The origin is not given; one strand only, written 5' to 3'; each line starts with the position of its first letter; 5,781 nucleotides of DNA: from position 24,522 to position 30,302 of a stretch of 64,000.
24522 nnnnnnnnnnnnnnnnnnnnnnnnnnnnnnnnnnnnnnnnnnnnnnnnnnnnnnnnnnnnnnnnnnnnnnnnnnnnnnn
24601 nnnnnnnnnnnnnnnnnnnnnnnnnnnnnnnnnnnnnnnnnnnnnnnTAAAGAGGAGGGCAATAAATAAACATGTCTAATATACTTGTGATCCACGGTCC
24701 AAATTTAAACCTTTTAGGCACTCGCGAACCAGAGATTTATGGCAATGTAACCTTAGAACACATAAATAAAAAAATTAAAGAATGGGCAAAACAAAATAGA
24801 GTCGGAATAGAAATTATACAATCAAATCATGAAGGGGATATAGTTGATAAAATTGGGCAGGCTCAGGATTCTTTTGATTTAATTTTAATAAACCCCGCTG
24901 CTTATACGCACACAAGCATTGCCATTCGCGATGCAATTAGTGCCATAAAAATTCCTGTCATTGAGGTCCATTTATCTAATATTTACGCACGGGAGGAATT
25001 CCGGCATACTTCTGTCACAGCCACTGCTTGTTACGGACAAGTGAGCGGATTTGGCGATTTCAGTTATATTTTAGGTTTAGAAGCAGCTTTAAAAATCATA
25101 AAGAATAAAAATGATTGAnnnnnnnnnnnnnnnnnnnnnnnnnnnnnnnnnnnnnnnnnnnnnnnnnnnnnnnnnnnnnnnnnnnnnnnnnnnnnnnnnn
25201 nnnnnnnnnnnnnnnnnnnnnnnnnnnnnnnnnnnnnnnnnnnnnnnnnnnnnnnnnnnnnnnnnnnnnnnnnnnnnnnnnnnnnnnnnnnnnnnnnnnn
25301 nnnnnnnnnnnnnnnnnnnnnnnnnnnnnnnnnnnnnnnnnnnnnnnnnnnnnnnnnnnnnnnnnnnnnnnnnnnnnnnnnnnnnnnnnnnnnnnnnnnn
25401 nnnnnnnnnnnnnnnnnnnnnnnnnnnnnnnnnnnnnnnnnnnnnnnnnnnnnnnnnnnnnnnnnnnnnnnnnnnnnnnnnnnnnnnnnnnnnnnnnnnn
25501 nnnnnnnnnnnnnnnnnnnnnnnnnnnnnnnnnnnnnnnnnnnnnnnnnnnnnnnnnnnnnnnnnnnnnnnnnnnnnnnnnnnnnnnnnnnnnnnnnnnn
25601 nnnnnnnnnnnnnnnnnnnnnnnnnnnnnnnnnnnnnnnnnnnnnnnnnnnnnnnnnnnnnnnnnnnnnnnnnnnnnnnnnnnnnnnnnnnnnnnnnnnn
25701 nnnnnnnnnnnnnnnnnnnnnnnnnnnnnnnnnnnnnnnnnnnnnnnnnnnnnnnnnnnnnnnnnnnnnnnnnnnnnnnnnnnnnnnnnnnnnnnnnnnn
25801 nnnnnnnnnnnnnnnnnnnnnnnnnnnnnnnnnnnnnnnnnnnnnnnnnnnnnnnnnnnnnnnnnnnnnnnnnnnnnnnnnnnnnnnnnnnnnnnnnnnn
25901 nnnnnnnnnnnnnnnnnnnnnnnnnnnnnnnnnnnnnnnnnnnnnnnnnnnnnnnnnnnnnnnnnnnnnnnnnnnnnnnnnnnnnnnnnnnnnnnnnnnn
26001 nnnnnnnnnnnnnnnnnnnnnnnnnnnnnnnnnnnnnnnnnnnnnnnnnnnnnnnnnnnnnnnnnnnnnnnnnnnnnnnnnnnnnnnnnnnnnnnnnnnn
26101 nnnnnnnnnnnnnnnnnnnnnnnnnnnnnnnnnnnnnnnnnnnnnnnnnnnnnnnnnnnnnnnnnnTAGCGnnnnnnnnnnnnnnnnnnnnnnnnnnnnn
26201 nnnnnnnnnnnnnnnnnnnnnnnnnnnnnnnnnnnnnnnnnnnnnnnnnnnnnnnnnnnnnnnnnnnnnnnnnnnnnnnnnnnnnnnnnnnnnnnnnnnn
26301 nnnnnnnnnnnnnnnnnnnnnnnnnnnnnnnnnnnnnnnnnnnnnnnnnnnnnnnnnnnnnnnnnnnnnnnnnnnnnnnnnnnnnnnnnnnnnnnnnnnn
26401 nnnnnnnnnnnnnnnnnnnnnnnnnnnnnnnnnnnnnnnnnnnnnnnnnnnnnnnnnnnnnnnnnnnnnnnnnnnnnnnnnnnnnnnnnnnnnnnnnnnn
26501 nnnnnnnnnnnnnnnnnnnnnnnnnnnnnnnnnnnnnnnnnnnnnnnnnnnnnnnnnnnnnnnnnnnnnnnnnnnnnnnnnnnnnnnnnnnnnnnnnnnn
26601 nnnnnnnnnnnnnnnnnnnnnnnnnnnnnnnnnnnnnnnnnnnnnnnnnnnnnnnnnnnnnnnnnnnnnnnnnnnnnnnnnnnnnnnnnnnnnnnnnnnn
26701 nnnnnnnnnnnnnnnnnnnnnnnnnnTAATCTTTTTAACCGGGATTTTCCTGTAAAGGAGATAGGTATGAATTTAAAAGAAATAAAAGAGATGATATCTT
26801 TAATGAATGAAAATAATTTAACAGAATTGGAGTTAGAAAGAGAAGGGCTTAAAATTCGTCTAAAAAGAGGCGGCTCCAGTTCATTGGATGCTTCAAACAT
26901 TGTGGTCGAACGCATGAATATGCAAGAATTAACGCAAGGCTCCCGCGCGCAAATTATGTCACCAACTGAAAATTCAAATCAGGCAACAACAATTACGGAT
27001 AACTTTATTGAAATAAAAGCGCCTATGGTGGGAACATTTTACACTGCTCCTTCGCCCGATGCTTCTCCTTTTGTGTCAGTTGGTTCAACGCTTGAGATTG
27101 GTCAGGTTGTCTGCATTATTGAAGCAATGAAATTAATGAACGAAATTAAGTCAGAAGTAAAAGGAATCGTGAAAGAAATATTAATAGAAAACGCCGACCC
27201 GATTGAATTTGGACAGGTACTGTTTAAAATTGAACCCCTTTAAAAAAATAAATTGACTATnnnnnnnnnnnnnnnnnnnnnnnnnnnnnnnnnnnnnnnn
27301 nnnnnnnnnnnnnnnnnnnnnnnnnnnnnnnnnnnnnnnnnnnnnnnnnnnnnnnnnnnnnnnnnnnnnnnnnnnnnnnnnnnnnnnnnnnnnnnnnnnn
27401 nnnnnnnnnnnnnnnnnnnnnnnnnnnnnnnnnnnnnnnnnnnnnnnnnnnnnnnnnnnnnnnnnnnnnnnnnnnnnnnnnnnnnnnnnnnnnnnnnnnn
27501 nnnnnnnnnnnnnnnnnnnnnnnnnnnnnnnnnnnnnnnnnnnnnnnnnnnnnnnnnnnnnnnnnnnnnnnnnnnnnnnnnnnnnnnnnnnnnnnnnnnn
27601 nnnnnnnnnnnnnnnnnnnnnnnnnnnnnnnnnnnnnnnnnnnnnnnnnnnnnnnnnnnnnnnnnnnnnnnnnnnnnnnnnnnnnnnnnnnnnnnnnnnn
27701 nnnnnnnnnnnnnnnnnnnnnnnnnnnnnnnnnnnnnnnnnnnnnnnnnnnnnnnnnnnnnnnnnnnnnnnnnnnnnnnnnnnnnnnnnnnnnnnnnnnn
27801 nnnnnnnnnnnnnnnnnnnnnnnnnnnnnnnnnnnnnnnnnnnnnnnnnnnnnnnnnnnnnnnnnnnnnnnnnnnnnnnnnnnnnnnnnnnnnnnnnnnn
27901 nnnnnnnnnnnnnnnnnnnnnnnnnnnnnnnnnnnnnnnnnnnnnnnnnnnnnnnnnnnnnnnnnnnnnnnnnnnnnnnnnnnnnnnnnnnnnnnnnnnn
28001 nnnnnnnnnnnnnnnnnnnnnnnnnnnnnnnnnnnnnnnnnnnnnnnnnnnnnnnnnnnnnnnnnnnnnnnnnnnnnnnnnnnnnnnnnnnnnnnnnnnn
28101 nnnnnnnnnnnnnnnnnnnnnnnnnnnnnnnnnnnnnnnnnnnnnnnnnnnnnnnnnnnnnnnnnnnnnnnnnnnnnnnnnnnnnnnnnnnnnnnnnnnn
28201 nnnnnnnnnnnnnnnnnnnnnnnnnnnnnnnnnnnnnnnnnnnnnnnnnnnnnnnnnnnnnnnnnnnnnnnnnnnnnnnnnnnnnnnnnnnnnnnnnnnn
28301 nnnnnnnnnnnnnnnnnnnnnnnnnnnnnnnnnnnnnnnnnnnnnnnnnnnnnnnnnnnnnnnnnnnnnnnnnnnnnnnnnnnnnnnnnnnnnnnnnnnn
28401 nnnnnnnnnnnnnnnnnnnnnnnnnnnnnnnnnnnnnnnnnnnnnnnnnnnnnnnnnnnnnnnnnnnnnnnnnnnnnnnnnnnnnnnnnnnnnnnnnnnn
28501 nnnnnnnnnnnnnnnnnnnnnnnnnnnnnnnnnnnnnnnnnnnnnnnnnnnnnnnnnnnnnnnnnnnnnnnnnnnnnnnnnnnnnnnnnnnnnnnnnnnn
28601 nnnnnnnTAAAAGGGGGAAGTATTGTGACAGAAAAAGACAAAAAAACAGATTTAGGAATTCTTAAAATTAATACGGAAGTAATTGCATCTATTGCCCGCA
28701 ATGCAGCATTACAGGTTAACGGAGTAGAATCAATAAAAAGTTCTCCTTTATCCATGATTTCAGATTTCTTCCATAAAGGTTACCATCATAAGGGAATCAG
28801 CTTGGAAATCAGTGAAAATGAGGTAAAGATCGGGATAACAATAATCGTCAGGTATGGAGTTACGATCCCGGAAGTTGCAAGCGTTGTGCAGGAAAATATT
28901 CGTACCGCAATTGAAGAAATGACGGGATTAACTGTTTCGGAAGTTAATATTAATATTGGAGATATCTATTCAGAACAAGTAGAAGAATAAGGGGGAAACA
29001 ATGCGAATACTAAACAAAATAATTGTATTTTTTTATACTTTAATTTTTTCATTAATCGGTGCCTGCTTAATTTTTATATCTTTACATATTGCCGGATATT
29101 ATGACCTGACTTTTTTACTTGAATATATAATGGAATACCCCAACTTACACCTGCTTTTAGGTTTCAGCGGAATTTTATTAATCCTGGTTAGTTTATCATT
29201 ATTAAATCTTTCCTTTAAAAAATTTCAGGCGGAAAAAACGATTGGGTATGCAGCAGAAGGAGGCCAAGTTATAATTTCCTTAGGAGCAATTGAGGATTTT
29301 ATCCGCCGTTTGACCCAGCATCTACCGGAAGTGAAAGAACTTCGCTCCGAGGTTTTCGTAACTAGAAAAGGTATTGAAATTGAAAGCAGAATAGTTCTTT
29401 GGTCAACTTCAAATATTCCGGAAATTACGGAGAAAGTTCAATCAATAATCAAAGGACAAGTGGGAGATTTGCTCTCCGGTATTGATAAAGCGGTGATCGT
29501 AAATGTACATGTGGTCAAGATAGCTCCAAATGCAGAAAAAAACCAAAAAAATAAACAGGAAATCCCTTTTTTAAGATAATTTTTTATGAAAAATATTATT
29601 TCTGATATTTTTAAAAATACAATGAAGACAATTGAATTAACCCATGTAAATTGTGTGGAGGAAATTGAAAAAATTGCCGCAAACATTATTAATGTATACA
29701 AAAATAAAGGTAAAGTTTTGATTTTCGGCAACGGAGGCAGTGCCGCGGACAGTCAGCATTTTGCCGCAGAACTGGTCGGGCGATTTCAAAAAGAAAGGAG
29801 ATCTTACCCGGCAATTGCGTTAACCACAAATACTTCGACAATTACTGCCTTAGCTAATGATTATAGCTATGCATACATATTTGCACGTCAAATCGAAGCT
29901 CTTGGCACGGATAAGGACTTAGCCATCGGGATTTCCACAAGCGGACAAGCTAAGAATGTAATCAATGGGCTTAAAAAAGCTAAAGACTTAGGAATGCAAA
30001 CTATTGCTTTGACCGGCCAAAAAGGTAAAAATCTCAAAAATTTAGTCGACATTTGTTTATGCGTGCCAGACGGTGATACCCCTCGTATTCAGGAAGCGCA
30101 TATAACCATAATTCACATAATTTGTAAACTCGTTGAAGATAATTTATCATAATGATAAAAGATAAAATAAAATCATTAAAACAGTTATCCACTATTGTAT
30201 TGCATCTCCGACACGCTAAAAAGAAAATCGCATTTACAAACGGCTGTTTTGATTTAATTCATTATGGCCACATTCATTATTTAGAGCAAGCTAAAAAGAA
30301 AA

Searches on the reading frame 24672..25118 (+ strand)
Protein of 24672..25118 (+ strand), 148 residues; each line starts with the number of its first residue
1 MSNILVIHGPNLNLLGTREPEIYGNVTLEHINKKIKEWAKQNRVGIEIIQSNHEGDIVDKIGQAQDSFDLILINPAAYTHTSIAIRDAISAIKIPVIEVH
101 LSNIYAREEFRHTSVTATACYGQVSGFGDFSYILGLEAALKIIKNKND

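Call 48: search_protein_families(library=pfam, max_evalue=0.00001, proteins=[window:24672-25118:+])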
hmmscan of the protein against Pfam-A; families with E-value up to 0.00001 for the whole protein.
window:24672-25118:+ (148 aa): 1 family
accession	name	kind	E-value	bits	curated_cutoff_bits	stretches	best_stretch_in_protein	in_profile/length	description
PF01220.24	DHquinase_II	-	6.9e-60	201.2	23.3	1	3-139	1-137/138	Dehydroquinase class II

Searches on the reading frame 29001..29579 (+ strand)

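Call 12: search_protein_families(library=pfam, proteins=[window:29001-29579:+])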
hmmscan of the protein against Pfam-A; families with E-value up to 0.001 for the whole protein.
window:29001-29579:+ (192 aa): 1 family
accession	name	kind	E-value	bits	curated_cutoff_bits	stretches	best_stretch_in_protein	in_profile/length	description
PF03780.18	Asp23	-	0.00039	21.2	28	1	79-174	14-107/108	Asp23 family, cell envelope-related function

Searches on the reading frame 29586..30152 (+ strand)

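Call 12: search_protein_families(library=pfam, proteins=[window:29586-30152:+])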
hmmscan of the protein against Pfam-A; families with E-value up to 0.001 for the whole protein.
window:29586-30152:+ (188 aa): 2 families
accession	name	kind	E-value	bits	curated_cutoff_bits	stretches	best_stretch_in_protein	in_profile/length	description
PF13580.11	SIS_2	-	9.2e-27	94.2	27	1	24-144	18-138/138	SIS domain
PF01380.27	SIS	-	4.1e-12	46.5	25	1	86-164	30-108/131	SIS domain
